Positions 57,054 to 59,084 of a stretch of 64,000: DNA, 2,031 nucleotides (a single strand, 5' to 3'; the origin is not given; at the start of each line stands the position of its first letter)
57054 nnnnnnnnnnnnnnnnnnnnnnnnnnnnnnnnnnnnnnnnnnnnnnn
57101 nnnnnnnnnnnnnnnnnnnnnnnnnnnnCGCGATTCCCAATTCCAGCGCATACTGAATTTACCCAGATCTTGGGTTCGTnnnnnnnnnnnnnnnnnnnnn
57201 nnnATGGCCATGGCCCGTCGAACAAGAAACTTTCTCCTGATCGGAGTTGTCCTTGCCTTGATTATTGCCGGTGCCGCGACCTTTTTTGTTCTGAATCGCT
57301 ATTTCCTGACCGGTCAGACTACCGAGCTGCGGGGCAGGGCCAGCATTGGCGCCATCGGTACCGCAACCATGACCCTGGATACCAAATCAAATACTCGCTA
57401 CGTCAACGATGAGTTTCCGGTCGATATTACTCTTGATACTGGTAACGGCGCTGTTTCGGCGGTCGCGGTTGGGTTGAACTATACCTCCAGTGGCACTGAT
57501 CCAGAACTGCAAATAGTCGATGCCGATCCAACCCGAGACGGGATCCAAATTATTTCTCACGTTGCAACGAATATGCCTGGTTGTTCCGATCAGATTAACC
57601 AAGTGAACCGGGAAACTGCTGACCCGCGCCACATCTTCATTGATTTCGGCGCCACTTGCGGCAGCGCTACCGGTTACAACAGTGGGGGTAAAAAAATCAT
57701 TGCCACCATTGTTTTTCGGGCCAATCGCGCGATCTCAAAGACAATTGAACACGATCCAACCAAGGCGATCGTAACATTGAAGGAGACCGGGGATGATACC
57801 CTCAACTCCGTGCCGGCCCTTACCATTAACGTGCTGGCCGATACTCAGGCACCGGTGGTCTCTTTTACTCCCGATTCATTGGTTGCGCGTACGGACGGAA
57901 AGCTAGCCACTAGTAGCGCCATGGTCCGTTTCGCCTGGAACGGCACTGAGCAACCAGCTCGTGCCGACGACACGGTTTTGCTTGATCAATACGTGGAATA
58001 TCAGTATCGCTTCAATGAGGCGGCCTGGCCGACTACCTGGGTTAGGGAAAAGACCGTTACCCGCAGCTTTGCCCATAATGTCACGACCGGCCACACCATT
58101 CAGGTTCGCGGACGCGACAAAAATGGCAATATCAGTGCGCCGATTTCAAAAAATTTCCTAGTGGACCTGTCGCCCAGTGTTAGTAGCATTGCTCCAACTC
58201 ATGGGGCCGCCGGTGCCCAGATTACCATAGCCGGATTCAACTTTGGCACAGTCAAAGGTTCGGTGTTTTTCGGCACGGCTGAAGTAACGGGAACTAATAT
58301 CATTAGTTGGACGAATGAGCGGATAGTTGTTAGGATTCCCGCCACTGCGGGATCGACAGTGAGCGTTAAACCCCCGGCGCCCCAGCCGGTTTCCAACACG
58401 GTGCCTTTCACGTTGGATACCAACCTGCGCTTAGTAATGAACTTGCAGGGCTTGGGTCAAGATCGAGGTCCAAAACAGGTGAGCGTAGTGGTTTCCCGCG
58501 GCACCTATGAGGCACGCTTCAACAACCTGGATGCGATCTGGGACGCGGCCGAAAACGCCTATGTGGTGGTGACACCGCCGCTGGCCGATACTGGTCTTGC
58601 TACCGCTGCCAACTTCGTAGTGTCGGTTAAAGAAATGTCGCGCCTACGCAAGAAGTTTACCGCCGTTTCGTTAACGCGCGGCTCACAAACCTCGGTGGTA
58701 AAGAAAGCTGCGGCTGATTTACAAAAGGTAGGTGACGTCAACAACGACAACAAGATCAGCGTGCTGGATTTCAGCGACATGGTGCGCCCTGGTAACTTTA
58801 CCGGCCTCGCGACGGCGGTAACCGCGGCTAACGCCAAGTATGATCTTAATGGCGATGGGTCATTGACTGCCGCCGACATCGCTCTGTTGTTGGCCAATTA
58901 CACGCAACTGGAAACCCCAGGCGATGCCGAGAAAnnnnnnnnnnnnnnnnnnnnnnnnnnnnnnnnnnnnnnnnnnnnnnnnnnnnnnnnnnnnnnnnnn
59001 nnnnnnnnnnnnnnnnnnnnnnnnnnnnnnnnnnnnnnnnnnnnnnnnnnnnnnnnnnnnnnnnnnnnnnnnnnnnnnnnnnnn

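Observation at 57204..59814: Adjacent cohesin/dockerin gene pair: a possible self-assembling surface scaffold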

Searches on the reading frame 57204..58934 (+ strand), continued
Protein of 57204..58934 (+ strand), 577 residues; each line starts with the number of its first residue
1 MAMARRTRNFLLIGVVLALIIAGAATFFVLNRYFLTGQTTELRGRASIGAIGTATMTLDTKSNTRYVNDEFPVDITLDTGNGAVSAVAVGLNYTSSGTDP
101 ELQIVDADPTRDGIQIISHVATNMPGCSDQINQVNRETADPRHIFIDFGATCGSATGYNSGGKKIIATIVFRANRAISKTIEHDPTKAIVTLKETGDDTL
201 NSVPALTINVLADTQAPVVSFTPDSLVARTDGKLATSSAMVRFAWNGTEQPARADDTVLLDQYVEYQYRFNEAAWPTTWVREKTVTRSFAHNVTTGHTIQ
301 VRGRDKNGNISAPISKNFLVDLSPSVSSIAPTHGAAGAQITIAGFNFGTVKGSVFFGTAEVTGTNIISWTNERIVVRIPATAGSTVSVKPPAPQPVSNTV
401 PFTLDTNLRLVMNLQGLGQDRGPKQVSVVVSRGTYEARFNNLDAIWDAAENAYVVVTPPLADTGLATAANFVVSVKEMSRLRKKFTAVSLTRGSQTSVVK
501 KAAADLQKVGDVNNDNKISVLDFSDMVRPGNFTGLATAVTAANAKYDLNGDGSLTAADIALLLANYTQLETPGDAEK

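Call 52: predict_structure(alignment_id=A1)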
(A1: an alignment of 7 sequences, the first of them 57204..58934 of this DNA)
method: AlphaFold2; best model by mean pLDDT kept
length: 577 residues; sequences in the alignment: 7
mean_pLDDT: 65.9   pTM: 0.37
mean pLDDT of the five models: 65.9, 63.8, 62.2, 58.6, 55.1
residues with pLDDT >= 90: 38; 70-90: 253; 50-70: 130; < 50: 156
segments of 3 or more residues with pLDDT < 50: 1-17, 20-52, 109-112, 223-242, 247-252, 254-262, 290-293, 415-419, 477-482, 501-535, 563-577
pLDDT, mean of each block of 10 residues (from residue 1): 40 47 44 30 26 64 64 82 83 79 69 70 85 79 86 84 84 81 76 75 71 58 47 44 49 43 68 83 55 60 71 67 81 83 89 93 93 91 88 86 79 53 73 81 78 78 62 58 63 66 35 29 40 54 58 58 45 36
secondary structure, 60 per line:
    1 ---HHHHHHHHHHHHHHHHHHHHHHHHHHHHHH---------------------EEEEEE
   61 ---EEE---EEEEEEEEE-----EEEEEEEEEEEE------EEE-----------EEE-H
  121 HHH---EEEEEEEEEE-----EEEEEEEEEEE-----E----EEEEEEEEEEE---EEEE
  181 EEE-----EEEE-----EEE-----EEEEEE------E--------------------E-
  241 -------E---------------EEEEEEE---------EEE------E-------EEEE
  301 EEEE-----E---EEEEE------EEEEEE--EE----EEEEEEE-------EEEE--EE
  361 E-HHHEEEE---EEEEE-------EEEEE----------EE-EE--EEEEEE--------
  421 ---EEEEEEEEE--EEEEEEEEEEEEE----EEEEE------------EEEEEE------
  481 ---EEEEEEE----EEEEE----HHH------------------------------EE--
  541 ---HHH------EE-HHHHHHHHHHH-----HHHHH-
elements in order: H4-33 E55-60 E64-66 E70-78 E84-95 E102-104 E116-118 H120-123 E127-136 E142-152 E163-173 E177-183 E189-192 E198-200 E206-211 E264-270 E280-282 E297-304 E314-318 E325-330 E339-345 E353-356 E359-361 E366-369 E373-377 E385-389 E407-412 E424-432 E435-447 E452-456 E469-474 E484-490 E495-499 H556-566 H572-576

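Call 55: fold_search(model_id=the predicted structure, library=pdb)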
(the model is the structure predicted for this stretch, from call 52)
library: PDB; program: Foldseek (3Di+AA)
matches with E <= 10: 1805; with E <= 0.001: 273
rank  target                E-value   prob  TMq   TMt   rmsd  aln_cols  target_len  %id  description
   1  2w1n                  8.2e-10  1.00  0.20  0.43   9.6       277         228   15  cohesin and fibronectin type-III double module construct from the Clostridium perfringens glycoside hydrolase GH84C (released 2009-02-03)
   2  6cgt_A                3.4e-09  1.00  0.16  0.14  14.6       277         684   19  HOXA COMPLEX OF CYCLODEXTRIN GLYCOSYLTRANSFERASE MUTANT (released 1998-10-14)
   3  4jcl                  8.3e-09  1.00  0.16  0.14  13.8       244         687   20  Crystal structure of Alpha-CGT from Paenibacillus macerans at 1.7 Angstrom resolution (released 2014-02-26)
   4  3wms                  1.3e-08  1.00  0.17  0.14  14.0       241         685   20  The crystal structure of Y195I mutant alpha-cyclodextrin glycosyltransferase from Paenibacillus macerans (released 2014-11-12)
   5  1cgu_A                1.5e-08  1.00  0.16  0.14  16.4       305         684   19  CATALYTIC CENTER OF CYCLODEXTRIN GLYCOSYLTRANSFERASE DERIVED FROM X-RAY STRUCTURE ANALYSIS COMBINED WITH SITE-DIRECTED (released 1994-01-31)
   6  1v3k_A                1.6e-08  1.00  0.16  0.14  14.0       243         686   22  Crystal structure of F283Y mutant cyclodextrin glycosyltransferase (released 2004-08-03)
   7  3bmv                  1.6e-08  1.00  0.16  0.14  14.2       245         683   18  Cyclodextrin glycosyl transferase from Thermoanerobacterium thermosulfurigenes EM1 mutant S77P (released 2008-05-27)
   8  3cgt_A                1.7e-08  1.00  0.16  0.14  14.3       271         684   20  STRUCTURE OF CYCLODEXTRIN GLYCOSYLTRANSFERASE COMPLEXED WITH ITS MAIN PRODUCT BETA-CYCLODEXTRIN (released 1998-05-27)
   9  1cxf_A                2.0e-08  1.00  0.16  0.14  14.6       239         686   22  COMPLEX OF A (D229N/E257Q) DOUBLE MUTANT CGTASE FROM BACILLUS CIRCULANS STRAIN 251 WITH MALTOTETRAOSE AT 120 K AND PH  (released 1995-12-15)
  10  6aij                  2.1e-08  1.00  0.17  0.14  13.8       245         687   20  Cyclodextrin glycosyltransferase from Paenibacillus macerans mutant N603D (released 2018-10-10)
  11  1cgt                  2.4e-08  1.00  0.16  0.14  14.5       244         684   22  STRUCTURE OF CYCLODEXTRIN GLYCOSYLTRANSFERASE REFINED AT 2.0 ANGSTROMS RESOLUTION (released 1994-01-31)
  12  1ciu                  4.5e-08  1.00  0.16  0.14  14.1       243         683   19  THERMOSTABLE CGTASE FROM THERMOANAEROBACTERIUM THERMOSULFURIGENES EM1 AT PH 8.0. (released 1996-03-08)
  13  1eo5_A                5.8e-08  1.00  0.16  0.14  14.2       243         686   23  Bacillus circulans strain 251 cyclodextrin glycosyltransferase in complex with maltoheptaose (released 2000-11-22)
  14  1v3j_A                6.1e-08  1.00  0.16  0.14  13.5       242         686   20  Crystal structure of F283L mutant cyclodextrin glycosyltransferase (released 2004-08-03)
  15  1uks_A                6.5e-08  1.00  0.16  0.14  14.5       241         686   20  Crystal structure of F183L/F259L mutant cyclodextrin glucanotransferase complexed with a pseudo-maltotetraose derived  (released 2004-02-24)
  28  6kgc_A                2.0e-07  1.00  0.20  0.67   4.8       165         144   18  Crystal structure of CaDoc0917(R49D)-CaCohA2 complex at pH 5.4 (released 2020-07-08)
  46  2vo8                  9.5e-07  1.00  0.19  0.67   4.5       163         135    9  Cohesin module from Clostridium perfringens ATCC13124 family 33 glycoside hydrolase. (released 2008-09-02)
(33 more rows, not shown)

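Call 64: find_encoding_contigs(protein=P0006, flank=6000, max_places=2)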
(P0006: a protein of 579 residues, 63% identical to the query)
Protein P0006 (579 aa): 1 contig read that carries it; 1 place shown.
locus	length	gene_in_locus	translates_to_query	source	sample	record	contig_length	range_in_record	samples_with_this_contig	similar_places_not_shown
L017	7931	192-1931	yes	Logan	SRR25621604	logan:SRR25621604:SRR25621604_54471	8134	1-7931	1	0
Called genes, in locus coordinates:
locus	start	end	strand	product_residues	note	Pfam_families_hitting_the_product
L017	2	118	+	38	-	?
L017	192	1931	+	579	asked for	PF01833:TIG, PF00036:EF-hand_1 (faint), PF13499:EF-hand_7 (faint), PF00404:Dockerin_1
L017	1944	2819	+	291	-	-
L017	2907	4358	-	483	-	PF01336:tRNA_anti-codon, PF00152:tRNA-synt_2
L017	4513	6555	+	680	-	-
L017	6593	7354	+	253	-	PF00970:FAD_binding_6, PF00175:NAD_binding_1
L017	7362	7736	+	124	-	PF13459:Fer4_15, PF13370:Fer4_13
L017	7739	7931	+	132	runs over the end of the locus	?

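Call 82: search_protein_representatives(alignment_id=A1)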
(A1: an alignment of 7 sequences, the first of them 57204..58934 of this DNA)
Query: 7 sequences, 578 profile positions. Proteins with E-value up to 0.001 (for the whole library): 4656; up to 1e-10: 1247; up to 1e-30: 168. The best 150 are listed.
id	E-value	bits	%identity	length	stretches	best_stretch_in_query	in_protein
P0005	0.0e+00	1080.2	-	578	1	1-578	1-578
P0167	4.3e-140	484.3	-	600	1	10-577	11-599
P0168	9.5e-131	453.4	-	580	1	6-577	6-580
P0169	4.9e-128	444.5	-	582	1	8-574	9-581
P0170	8.9e-127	440.3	-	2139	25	324-392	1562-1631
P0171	1.9e-124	432.7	-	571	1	28-577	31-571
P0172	1.1e-116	407.0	-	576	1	13-577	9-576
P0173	1.3e-115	403.4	-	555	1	35-577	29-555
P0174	6.0e-114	398.0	-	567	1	19-577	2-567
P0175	8.8e-113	394.1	-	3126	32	314-383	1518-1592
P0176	5.3e-111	388.3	-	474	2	13-314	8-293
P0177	9.6e-104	364.3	-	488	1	115-577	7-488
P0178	1.0e-103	364.2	-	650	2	18-331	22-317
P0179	1.4e-103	363.7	-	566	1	19-577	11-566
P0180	5.5e-103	361.8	-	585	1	5-577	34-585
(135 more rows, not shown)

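Call 86: search_protein_families(library=pfam, proteins=[L006:8767-10014:+, L006:10018-11238:+, L016:7643-10165:+, L016:10177-12690:+, L016:12704-13309:+, L004:3460-6021:+, L004:6025-7272:+, L004:7294-7944:+], max_evalue=0.01)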
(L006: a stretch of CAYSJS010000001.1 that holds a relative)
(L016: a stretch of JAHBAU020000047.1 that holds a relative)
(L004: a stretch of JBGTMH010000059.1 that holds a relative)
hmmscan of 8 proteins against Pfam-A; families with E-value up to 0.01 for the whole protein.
L006:8767-10014:+ (416 aa): 5 families
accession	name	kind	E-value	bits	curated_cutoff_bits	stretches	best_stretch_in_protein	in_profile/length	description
PF17957.7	Big_7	-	3.6e-41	140.1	24.1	2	268-333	1-68/70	Bacterial Ig domain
PF00404.24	Dockerin_1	-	4.1e-08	33.7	22.9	1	363-410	1-52/57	Dockerin type I domain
PF19077.6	Big_13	-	0.00012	22.9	27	0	287-354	33-100/102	Bacterial Ig-like domain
PF17829.7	GH115_C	-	0.00045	20.5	24.1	1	53-147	61-160/172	Glycosyl hydrolase family 115 C-terminal domain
PF14041.11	Lipoprotein_21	-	0.0033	18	25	1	285-329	12-55/87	LppP/LprE lipoprotein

L006:10018-11238:+ (407 aa): 2 families
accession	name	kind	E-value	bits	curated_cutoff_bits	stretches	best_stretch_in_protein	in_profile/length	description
PF00963.24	Cohesin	-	3.7e-08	34.1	24.1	1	47-149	12-124/139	Cohesin domain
PF13620.12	CarboxypepD_reg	-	0.0021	18.8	32.3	1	236-301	5-77/82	Carboxypeptidase regulatory-like domain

L016:7643-10165:+ (841 aa): 6 families
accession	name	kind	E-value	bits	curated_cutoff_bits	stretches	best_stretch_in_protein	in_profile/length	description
PF17957.7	Big_7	-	3e-20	73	24.1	1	695-762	1-70/70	Bacterial Ig domain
PF15902.12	Sortilin-Vps10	-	3.3e-12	46.4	33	2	81-166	26-112/446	Sortilin, neurotensin receptor 3,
PF19077.6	Big_13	-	5.1e-05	24.1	27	1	714-780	33-100/102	Bacterial Ig-like domain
PF00404.24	Dockerin_1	-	5.2e-05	23.8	22.9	1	788-835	1-52/57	Dockerin type I domain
PF19755.4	DUF6242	-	0.00085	19.7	29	1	232-307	142-217/217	Domain of unknown function (DUF6242)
PF02012.26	BNR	-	0.001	19.2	27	0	154-164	1-11/12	BNR/Asp-box repeat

L016:10177-12690:+ (838 aa): 4 families
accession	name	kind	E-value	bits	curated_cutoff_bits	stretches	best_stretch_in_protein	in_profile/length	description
PF17957.7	Big_7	-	1.9e-20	73.7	24.1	1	692-759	1-70/70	Bacterial Ig domain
PF00041.27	fn3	-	4.1e-07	30.5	25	1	58-139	3-71/84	Fibronectin type III domain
PF00404.24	Dockerin_1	-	1.4e-05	25.7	22.9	1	785-832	1-52/57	Dockerin type I domain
PF19077.6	Big_13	-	0.00077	20.3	27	1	714-777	36-100/102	Bacterial Ig-like domain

L016:12704-13309:+ (202 aa): 1 family
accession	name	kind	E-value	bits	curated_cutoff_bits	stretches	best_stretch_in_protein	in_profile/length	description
PF00963.24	Cohesin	-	6.9e-07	30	24.1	1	56-148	12-116/139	Cohesin domain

L004:3460-6021:+ (854 aa): 6 families
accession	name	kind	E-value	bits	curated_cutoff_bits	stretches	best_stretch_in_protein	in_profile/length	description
PF13519.12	VWA_2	-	1.3e-15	58.3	27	1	209-319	2-107/107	von Willebrand factor type A domain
PF00092.34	VWA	-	1.8e-15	58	23.8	1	211-393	5-173/174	von Willebrand factor type A domain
PF17210.9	SdrD_B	-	7.8e-09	36.2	29.7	1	403-477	2-74/112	SdrD B-like domain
PF17802.7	SpaA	-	0.0003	21.3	23.1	1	422-468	13-59/91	Prealbumin-like fold domain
PF13620.12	CarboxypepD_reg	-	0.002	18.9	32.3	0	437-466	24-53/82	Carboxypeptidase regulatory-like domain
PF18080.7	Gal_mutarotas_3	-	0.0045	17.4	27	0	684-799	124-240/241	Galactose mutarotase-like fold domain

L004:6025-7272:+ (416 aa): 1 family
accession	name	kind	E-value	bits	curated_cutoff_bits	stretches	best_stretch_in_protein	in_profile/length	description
PF00404.24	Dockerin_1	-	4.3e-07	30.5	22.9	1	352-410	1-56/57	Dockerin type I domain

L004:7294-7944:+ (217 aa): 1 family
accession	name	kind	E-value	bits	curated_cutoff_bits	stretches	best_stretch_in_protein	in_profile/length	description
PF00963.24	Cohesin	-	9.8e-09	36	24.1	1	71-191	6-128/139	Cohesin domain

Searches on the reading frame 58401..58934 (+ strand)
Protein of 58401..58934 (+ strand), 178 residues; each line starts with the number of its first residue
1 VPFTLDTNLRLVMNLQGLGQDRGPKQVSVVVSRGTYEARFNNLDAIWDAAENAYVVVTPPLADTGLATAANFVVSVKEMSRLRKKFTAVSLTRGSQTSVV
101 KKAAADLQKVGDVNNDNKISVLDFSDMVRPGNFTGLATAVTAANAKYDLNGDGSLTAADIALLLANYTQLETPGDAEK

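Call 76: search_solved_structures(query=A5, max_evalue=1, show_alignments=2)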
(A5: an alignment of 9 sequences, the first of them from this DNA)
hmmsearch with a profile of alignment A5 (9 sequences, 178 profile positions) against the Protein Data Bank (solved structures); distinct sequences matched with E-value up to 1: 211 (the best 60 are shown).
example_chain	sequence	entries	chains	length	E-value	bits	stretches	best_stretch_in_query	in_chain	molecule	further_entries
2b59_B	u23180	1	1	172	9.3e-07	32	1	67-163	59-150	Cellulosomal scaffolding protein A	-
3kcp_A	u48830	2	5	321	3.2e-06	30.3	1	67-163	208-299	Cellulosomal-scaffolding protein A | Cellulosome anchoring protein cohesin region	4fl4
5g5d_B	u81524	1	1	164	1.1e-05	28.5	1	67-163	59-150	CELLULOSOMAL-SCAFFOLDING PROTEIN A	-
4fl4_A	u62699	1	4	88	0.00017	24.7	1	109-163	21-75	Glycoside hydrolase family 9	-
2ccl_B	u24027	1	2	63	0.00069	22.7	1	108-167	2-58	ENDO-1,4-BETA-XYLANASE Y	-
5nrk_B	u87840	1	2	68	0.0011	22.1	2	110-162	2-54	DocCel5: Type I dockerin repeat domain from A. cellulolyticus family 5 endoglucanase WP_01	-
4cj0_A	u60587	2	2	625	0.0013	21.8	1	104-163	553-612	ENDOGLUCANASE D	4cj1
1clc_A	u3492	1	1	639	0.0013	21.7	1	104-163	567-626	ENDOGLUCANASE CELD; EC: 3.2.1.4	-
2y3n_B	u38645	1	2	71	0.0023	21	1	146-167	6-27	CELLULOSOMAL FAMILY-48 PROCESSIVE GLYCOSIDE HYDROLASE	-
9k6m_A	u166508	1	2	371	0.003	20.6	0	86-161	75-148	EF-hand domain-containing protein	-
2k0j_A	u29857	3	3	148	0.0036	20.4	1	105-167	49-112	calmodulin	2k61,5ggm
1ahr_A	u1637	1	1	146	0.0039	20.2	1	105-167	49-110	CALMODULIN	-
4ds7_A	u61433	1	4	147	0.004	20.2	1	102-166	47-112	Calmodulin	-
2lhi_A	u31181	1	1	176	0.0056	19.7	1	103-166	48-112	Calmodulin,Serine/threonine-protein phosphatase 2B catalytic subunit A1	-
4wi0_B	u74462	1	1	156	0.0057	19.7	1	64-163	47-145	Cellulosomal scaffoldin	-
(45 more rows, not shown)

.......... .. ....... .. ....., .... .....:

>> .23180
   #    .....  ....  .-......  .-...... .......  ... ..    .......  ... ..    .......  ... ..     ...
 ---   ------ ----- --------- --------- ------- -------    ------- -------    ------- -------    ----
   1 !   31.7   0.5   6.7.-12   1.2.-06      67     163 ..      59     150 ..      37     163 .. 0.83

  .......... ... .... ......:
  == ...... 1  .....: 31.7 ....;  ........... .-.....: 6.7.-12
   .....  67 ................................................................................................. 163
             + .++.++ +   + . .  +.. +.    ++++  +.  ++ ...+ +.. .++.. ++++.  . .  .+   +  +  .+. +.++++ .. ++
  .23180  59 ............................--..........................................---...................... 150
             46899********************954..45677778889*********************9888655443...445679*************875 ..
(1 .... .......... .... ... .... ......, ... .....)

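Call 92: find_related_loci(query=A5, collection=metagenome_contigs, flank=5000)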
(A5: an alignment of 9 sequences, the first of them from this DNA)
Query A5 (178 aa) in metagenome_contigs; peptide patterns used: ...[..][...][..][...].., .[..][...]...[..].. (x = any residue, [..] = any of these).
288 stretches matched a pattern; 5 encode a relative of the query (tblastn E <= 1e-3); 5 distinct loci.
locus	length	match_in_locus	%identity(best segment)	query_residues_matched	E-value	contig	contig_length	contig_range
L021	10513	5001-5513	45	3-177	1e-39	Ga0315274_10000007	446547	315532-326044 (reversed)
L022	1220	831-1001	44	104-168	2e-7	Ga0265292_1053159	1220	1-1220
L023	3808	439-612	41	104-169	3e-7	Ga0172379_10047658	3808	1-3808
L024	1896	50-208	46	108-168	7e-7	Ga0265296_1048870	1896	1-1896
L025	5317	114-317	33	109-178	2e-6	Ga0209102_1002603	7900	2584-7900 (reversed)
